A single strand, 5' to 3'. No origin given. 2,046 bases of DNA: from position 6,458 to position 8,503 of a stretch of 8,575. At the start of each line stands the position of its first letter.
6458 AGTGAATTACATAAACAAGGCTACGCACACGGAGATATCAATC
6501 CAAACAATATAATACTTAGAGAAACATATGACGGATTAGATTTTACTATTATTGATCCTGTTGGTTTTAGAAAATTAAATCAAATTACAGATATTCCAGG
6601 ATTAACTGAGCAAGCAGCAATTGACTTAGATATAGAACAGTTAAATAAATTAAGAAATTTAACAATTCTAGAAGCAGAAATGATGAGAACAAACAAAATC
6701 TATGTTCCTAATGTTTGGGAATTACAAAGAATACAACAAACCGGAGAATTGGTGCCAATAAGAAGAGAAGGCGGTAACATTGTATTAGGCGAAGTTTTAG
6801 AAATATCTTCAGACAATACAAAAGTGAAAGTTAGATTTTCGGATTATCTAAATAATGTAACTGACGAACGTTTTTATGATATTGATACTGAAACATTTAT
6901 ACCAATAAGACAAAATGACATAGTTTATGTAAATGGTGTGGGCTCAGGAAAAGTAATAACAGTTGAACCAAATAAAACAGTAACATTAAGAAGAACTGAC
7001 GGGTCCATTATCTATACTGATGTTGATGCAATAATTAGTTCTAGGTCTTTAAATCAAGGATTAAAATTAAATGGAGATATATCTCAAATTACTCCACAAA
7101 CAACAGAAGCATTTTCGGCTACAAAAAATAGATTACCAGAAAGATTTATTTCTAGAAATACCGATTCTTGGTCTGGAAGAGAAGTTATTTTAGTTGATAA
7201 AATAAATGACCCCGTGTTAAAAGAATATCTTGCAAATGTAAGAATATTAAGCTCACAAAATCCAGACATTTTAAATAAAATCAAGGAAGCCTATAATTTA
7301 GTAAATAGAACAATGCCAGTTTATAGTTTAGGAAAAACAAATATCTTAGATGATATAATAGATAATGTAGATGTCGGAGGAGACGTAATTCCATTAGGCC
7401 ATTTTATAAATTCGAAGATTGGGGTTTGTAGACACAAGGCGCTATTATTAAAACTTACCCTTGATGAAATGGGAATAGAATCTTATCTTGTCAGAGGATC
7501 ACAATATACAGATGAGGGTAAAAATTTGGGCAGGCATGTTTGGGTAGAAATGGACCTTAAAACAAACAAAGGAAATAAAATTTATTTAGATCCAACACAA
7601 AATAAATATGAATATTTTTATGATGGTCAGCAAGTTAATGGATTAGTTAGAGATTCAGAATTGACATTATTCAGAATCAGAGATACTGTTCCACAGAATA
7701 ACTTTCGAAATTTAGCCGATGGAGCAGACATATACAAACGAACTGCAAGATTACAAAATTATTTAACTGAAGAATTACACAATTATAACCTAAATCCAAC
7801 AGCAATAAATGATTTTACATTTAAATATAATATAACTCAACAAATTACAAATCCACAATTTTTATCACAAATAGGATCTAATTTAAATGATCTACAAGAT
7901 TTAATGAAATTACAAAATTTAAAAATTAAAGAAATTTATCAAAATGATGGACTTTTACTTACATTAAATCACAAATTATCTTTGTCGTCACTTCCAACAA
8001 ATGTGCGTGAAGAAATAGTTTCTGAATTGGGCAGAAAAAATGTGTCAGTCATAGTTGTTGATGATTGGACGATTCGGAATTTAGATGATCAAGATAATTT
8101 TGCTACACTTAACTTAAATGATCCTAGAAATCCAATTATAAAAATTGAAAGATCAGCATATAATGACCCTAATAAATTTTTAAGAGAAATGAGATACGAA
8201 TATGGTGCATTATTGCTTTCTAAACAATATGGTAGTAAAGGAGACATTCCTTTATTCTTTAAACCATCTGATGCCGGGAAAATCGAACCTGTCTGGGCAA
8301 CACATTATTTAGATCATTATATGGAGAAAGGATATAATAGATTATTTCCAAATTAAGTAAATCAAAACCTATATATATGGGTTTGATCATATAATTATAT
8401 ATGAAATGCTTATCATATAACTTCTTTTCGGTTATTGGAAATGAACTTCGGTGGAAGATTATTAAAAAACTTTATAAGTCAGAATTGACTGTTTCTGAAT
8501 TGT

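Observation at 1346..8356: Giant 2,336-aa membrane protein joining a huge orphan surface region to a kinase-like plus transglutaminase-like tail; candidate undescribed cell-surface signalling or interaction system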

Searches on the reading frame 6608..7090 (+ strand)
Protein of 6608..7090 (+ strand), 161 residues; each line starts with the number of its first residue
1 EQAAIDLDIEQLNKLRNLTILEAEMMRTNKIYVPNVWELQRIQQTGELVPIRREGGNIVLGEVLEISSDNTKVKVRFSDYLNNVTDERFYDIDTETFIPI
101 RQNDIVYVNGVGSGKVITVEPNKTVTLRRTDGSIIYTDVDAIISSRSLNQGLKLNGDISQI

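Call 97: search_protein_families(library=pfam, proteins=[window:6608-7090:+], max_evalue=5)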
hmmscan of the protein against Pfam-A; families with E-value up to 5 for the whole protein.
seq(161 aa): 2 families
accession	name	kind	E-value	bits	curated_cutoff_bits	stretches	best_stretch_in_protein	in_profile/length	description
PF22923.1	KIF2A-like_1st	-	0.22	11.6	27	0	44-76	5-37/55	Kinesin-like protein KIF2A-like, N-terminal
PF20297.4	MSSS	-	0.46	10.6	26.8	1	61-77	14-30/42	MutS2 and Smr-associated SH3 domain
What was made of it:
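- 6626..7045 (+): Two SH3-fold small beta-barrels (Tudor/KOW-like), residues about 1761-1900. Copy number appears to vary from about one to about four among alleles. Sub-threshold Pfam hits to intracellular SH3-like barrels, with KIF2A-like_1st recurrent (call 97).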

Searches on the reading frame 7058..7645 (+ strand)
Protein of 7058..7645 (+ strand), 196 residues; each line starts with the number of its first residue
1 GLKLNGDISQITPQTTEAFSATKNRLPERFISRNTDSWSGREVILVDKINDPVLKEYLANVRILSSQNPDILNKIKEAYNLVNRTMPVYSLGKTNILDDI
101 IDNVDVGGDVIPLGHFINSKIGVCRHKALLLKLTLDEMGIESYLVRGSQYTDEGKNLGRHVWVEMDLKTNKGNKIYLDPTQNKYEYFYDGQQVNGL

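Call 91: search_solved_structures(query=A6, max_evalue=10, show_alignments=2)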
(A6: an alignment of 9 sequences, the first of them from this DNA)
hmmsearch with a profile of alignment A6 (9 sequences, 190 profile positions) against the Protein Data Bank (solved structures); distinct sequences matched with E-value up to 10: 17.
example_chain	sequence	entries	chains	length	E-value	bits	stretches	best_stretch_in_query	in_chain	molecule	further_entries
8a3w_h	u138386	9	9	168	0.038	16.5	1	41-110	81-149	Putative 60S ribosomal protein L34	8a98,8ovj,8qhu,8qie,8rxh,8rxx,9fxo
3jcs_h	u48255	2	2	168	0.079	15.5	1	41-101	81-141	ribosomal protein L34e | eL34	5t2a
4ext_A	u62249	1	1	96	0.12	14.9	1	47-105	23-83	DNA repair protein REV1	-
2n1g_A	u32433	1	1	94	0.12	14.9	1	47-105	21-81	DNA repair protein REV1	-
6g49_A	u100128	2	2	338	0.12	14.9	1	116-176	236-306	Protein-glutamine gamma-glutamyltransferase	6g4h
2lsk_A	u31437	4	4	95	0.13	14.8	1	47-105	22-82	DNA repair protein REV1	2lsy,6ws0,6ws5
2lsi_A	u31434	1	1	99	0.13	14.8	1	47-105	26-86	DNA repair protein REV1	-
4fjo_A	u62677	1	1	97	0.14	14.7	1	47-105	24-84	DNA repair protein REV1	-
2lsg_A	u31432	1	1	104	0.16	14.5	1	47-105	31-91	DNA repair protein REV1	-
4ba9_A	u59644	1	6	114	0.21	14.1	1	47-105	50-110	DNA POLYMERASE KAPPA, DNA REPAIR PROTEIN REV1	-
3vu7_H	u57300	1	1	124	0.22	14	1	47-105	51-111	DNA repair protein REV1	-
6c59_A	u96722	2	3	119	0.22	14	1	47-105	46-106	Chimeric Pol kappa RIR Rev1 C-terminal domain | Chimeric protein of the Pol Kappa RIR helix and the Rev1 C-terminal domain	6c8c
2lsj_A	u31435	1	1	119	0.23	14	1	47-105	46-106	DNA repair protein REV1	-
4gk0_E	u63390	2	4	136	0.28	13.7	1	47-105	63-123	DNA repair protein REV1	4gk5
5x2m_B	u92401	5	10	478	0.87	12.1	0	93-131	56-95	Taste receptor, type 1, member 3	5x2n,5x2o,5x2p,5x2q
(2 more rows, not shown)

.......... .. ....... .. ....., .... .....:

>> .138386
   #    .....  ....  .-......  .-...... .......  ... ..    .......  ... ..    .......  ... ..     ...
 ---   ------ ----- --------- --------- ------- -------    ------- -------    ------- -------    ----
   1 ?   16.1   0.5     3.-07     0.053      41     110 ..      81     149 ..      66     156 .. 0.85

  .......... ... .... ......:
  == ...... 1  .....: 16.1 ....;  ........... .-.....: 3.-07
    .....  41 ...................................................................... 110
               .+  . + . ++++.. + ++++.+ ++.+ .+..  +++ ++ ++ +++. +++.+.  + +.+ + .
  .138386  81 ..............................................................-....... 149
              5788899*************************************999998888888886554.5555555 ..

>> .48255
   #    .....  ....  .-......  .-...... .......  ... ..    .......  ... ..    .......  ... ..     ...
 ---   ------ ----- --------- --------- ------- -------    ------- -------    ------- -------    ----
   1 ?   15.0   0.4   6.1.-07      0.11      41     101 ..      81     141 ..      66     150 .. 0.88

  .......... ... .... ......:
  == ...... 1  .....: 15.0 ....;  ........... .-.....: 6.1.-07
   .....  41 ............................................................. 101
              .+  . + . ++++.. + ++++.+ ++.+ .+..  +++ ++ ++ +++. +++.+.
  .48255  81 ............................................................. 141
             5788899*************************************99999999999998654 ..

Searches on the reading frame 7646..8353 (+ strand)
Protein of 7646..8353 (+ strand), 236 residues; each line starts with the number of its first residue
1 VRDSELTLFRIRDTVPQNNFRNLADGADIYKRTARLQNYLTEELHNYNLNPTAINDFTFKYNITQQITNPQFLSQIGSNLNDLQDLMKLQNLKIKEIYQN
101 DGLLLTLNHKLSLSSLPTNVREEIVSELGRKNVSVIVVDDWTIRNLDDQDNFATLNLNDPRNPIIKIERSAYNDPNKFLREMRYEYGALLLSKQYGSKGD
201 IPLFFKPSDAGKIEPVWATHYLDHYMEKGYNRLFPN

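Call 92: search_solved_structures(query=A7, max_evalue=10)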
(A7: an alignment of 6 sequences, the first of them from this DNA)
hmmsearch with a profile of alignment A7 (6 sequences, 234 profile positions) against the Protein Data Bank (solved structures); distinct sequences matched with E-value up to 10: 2.
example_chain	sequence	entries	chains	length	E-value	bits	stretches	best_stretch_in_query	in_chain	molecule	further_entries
7tgh_S1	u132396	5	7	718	1.1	12.2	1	122-180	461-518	NADH-ubiquinone oxidoreductase 75 kDa subunit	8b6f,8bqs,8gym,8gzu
1eke_A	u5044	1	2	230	2.8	10.8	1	34-173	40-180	RIBONUCLEASE HII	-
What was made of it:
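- Checked: Tail of about 240 aa, orphan (call 92).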
